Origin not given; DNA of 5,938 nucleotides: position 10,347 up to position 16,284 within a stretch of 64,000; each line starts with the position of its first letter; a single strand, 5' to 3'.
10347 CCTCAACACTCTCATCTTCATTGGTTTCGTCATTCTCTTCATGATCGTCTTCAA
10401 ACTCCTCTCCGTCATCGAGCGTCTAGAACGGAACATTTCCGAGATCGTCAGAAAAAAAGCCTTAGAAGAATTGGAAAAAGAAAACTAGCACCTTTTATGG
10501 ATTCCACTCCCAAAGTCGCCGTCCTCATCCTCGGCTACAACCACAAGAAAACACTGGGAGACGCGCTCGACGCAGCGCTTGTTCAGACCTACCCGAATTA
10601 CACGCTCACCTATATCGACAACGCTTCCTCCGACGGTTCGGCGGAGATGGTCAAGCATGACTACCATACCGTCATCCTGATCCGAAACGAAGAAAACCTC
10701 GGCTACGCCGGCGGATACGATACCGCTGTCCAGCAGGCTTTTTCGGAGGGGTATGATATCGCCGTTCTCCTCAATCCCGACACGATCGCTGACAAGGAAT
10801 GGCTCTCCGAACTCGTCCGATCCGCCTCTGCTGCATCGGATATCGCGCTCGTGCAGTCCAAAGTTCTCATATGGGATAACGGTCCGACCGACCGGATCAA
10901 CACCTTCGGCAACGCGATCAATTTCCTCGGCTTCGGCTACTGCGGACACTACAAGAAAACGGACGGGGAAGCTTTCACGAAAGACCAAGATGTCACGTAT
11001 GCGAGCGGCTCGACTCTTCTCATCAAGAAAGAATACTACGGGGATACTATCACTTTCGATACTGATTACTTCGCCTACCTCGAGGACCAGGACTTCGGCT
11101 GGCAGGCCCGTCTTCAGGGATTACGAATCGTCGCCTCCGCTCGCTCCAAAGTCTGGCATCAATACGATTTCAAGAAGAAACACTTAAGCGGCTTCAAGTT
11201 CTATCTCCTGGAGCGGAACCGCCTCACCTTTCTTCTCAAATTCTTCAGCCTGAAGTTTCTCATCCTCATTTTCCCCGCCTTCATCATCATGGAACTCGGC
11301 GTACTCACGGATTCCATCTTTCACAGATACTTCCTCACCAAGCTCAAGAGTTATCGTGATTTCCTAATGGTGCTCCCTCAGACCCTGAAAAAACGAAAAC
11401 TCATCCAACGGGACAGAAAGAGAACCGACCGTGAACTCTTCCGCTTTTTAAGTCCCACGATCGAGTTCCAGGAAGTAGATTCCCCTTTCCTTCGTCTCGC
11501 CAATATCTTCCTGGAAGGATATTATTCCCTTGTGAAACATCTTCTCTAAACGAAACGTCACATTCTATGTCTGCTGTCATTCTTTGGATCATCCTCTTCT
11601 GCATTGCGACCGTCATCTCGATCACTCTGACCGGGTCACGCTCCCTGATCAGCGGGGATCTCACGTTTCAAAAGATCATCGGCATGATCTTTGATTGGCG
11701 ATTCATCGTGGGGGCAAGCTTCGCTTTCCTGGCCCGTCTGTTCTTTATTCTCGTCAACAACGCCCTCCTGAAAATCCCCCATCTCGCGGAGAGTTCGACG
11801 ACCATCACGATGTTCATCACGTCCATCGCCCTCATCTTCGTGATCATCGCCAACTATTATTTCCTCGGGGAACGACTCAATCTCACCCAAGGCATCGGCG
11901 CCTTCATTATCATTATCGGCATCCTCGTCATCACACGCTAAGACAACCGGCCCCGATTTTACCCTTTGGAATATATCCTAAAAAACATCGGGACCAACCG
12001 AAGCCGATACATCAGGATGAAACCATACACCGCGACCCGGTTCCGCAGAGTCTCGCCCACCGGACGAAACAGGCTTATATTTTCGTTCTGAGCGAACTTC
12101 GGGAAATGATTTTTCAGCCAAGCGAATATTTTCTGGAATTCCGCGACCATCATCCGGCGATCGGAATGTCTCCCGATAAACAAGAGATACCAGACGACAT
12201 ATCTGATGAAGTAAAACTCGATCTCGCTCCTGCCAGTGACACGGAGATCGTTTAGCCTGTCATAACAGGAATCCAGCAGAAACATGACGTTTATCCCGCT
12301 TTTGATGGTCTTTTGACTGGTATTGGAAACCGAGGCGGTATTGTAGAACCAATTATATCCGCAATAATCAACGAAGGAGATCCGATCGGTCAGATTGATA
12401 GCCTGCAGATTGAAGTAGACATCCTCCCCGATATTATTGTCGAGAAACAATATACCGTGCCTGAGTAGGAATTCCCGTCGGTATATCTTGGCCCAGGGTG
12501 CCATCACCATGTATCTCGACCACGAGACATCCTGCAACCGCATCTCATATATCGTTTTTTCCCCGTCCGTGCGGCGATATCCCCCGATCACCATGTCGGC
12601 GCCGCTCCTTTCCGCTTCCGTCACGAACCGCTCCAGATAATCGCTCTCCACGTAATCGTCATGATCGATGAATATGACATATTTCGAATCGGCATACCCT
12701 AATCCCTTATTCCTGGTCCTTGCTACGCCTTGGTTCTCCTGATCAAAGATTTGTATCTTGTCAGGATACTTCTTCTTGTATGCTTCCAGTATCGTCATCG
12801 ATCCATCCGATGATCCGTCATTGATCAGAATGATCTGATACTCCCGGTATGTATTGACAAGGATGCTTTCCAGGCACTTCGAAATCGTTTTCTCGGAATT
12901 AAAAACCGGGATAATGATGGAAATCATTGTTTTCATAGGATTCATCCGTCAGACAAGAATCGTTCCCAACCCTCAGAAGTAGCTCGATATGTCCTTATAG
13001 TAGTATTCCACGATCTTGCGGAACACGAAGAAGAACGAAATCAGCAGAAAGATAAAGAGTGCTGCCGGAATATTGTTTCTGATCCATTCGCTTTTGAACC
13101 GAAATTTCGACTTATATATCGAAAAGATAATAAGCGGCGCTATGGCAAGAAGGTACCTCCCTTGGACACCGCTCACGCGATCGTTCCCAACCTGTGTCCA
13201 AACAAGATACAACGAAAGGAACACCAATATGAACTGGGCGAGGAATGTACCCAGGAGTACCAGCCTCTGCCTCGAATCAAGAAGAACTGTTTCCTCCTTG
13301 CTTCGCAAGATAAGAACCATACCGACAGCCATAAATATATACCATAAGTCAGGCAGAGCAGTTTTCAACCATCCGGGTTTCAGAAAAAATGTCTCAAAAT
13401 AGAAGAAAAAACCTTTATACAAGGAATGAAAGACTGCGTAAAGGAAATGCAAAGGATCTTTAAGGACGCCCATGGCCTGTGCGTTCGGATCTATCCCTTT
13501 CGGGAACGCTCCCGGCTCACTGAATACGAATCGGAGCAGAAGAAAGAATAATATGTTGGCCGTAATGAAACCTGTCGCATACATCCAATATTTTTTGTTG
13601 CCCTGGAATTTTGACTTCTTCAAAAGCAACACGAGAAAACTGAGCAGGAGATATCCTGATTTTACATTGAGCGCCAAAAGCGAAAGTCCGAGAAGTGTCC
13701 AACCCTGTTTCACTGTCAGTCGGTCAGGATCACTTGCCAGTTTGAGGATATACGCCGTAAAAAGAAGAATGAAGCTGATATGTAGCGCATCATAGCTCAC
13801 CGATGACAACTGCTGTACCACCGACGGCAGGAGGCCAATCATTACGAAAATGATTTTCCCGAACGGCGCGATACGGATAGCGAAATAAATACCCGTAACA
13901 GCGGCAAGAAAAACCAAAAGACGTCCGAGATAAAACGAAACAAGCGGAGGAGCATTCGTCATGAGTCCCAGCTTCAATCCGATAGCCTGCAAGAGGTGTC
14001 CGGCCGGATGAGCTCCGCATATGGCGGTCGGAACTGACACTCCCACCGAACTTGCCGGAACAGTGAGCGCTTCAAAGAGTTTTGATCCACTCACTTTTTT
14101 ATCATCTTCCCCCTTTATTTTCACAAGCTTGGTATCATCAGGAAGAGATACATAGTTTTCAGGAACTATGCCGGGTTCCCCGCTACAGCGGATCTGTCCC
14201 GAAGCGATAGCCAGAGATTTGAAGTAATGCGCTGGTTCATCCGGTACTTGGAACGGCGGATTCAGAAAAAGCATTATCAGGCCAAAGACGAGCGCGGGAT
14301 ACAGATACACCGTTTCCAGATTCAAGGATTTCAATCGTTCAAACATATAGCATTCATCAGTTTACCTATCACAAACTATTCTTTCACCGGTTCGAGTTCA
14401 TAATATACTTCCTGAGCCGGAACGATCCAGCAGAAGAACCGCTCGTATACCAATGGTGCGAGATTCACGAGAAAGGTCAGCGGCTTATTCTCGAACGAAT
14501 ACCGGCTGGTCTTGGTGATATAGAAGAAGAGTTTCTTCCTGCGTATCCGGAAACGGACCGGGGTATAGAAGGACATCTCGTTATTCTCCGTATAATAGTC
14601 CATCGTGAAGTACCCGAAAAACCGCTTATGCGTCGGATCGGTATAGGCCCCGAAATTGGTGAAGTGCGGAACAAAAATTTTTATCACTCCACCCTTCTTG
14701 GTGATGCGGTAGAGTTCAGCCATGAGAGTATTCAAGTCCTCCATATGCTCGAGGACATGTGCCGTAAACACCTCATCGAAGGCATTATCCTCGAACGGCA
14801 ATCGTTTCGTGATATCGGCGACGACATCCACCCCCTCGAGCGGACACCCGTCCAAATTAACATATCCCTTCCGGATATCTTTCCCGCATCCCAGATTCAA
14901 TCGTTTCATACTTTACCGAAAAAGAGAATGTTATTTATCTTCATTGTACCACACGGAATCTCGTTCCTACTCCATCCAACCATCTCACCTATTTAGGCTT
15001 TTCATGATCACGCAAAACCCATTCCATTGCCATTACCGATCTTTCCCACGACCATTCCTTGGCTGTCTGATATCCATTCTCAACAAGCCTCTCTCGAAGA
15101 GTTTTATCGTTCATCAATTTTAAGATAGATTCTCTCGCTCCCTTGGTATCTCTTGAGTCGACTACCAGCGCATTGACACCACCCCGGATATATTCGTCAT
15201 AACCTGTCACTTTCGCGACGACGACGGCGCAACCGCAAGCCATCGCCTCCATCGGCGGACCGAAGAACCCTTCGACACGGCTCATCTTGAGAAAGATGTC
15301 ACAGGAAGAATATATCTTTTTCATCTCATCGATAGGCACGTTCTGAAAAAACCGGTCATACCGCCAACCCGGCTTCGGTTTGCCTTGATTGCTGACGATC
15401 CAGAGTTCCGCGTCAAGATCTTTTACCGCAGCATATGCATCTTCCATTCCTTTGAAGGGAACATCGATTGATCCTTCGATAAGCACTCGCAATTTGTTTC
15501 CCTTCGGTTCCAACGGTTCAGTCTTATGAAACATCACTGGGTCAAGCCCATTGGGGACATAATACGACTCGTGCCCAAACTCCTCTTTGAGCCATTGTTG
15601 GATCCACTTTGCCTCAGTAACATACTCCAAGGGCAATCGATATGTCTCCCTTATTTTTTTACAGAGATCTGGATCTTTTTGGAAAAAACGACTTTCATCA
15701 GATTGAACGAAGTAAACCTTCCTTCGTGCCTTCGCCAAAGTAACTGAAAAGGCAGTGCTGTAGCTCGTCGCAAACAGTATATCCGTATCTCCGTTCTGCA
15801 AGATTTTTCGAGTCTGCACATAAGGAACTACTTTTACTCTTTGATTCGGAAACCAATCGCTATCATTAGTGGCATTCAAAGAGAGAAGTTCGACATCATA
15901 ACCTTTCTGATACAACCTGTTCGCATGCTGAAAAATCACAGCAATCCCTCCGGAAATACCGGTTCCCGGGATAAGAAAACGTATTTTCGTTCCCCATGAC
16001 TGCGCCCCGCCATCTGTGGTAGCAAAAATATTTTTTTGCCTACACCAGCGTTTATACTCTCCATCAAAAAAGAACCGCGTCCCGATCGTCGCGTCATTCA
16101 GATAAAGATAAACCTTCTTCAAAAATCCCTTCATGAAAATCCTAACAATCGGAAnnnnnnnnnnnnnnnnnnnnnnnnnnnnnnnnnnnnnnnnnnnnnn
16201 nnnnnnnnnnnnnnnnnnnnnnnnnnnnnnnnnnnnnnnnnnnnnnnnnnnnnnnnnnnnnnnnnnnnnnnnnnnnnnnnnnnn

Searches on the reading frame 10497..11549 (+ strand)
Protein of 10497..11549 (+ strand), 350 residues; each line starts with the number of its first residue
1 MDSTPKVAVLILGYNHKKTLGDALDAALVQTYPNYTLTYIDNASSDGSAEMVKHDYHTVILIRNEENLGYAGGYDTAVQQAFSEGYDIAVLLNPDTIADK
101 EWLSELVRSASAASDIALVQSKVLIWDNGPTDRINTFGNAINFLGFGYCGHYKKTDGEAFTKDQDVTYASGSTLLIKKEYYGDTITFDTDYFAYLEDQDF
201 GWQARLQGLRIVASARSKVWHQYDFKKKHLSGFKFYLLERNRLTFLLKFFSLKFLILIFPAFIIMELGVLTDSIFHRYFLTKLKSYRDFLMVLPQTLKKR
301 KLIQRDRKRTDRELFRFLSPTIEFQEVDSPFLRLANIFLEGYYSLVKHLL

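Call 6: search_protein_families(library=pfam, proteins=[window:10497-11549:+], max_evalue=0.001)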
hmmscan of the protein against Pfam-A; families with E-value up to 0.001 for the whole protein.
window:10497-11549:+ (350 aa): 2 families
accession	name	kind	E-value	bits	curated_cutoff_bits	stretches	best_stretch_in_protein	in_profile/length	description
PF00535.33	Glycos_transf_2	-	5.3e-19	69.2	23.3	1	9-181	2-164/168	Glycosyl transferase family 2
PF13641.12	Glyco_tranf_2_3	-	4.4e-16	60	27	1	5-240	1-224/230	Glycosyltransferase like family 2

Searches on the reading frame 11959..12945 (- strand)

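Call 6: search_protein_families(library=pfam, proteins=[window:11959-12945:-], max_evalue=0.001)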
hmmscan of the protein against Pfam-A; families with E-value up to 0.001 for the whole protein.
window:11959-12945:- (328 aa): 3 families
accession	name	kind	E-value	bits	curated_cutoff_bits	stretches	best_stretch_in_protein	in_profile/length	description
PF00535.33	Glycos_transf_2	-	2.3e-36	125.7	23.3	1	9-145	1-132/168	Glycosyl transferase family 2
PF10111.15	Glyco_tranf_2_2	-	2.1e-13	50.8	27.3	1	9-108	1-103/276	Glycosyltransferase like family 2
PF13641.12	Glyco_tranf_2_3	-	5.3e-12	46.7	27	1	8-163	3-144/230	Glycosyltransferase like family 2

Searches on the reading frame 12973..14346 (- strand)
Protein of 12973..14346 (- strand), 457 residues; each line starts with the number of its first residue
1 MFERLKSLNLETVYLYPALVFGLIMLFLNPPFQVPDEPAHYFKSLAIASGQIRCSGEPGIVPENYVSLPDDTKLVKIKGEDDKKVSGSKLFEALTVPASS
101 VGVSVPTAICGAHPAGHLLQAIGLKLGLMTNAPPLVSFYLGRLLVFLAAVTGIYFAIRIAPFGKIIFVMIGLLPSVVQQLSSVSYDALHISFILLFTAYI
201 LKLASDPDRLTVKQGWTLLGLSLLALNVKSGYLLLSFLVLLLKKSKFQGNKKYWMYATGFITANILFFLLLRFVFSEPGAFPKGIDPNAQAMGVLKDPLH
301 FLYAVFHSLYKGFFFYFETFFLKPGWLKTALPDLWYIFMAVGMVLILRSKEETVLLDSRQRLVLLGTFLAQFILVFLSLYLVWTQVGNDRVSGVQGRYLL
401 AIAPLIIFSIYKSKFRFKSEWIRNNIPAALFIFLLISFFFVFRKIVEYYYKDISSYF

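Call 6: search_protein_families(library=pfam, proteins=[window:12973-14346:-], max_evalue=0.001)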
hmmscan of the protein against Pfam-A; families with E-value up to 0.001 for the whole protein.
window:12973-14346:- (457 aa): 1 family
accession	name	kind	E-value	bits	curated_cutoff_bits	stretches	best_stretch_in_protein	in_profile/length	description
PF09913.15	DUF2142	-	1.6e-50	172.5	30.1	1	19-406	1-395/395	Predicted membrane protein (DUF2142)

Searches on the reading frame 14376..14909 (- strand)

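Call 6: search_protein_families(library=pfam, proteins=[window:14376-14909:-], max_evalue=0.001)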
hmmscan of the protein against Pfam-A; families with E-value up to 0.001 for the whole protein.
window:14376-14909:- (177 aa): 6 families
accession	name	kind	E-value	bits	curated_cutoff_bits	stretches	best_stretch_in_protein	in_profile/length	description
PF08241.18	Methyltransf_11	-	4.5e-12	46.9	21.2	1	29-76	47-93/95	Methyltransferase domain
PF13649.12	Methyltransf_25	-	1.9e-06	28.9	27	1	29-74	51-97/97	Methyltransferase domain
PF13847.12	Methyltransf_31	-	1.6e-05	25.1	27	1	30-77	60-108/145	Methyltransferase domain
PF01209.24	Ubie_methyltran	-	2.4e-05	24.2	20.1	1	27-78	100-151/233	ubiE/COQ5 methyltransferase family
PF08242.18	Methyltransf_12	-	0.00024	22.2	30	1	35-76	60-98/98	Methyltransferase domain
PF13489.12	Methyltransf_23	-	0.00027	21.1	27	1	4-78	27-116/164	Methyltransferase domain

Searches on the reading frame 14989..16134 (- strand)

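Call 6: search_protein_families(library=pfam, proteins=[window:14989-16134:-], max_evalue=0.001)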
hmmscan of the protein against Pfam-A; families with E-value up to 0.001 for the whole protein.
window:14989-16134:- (381 aa): 4 families
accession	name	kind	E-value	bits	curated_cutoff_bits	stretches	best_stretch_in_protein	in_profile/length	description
PF00534.26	Glycos_transf_1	-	1e-19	71.2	26.4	1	262-356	77-171/172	Glycosyl transferases group 1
PF13692.12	Glyco_trans_1_4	-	9.2e-16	58.8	27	1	228-343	15-142/142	Glycosyl transferases group 1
PF13524.12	Glyco_trans_1_2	-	3.6e-12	46.9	25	1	246-368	21-140/144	Glycosyl transferase-like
PF20706.3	GT4-conflict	-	1.5e-06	27.9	26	0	269-329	273-338/385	Family 4 Glycosyltransferase in conflict systems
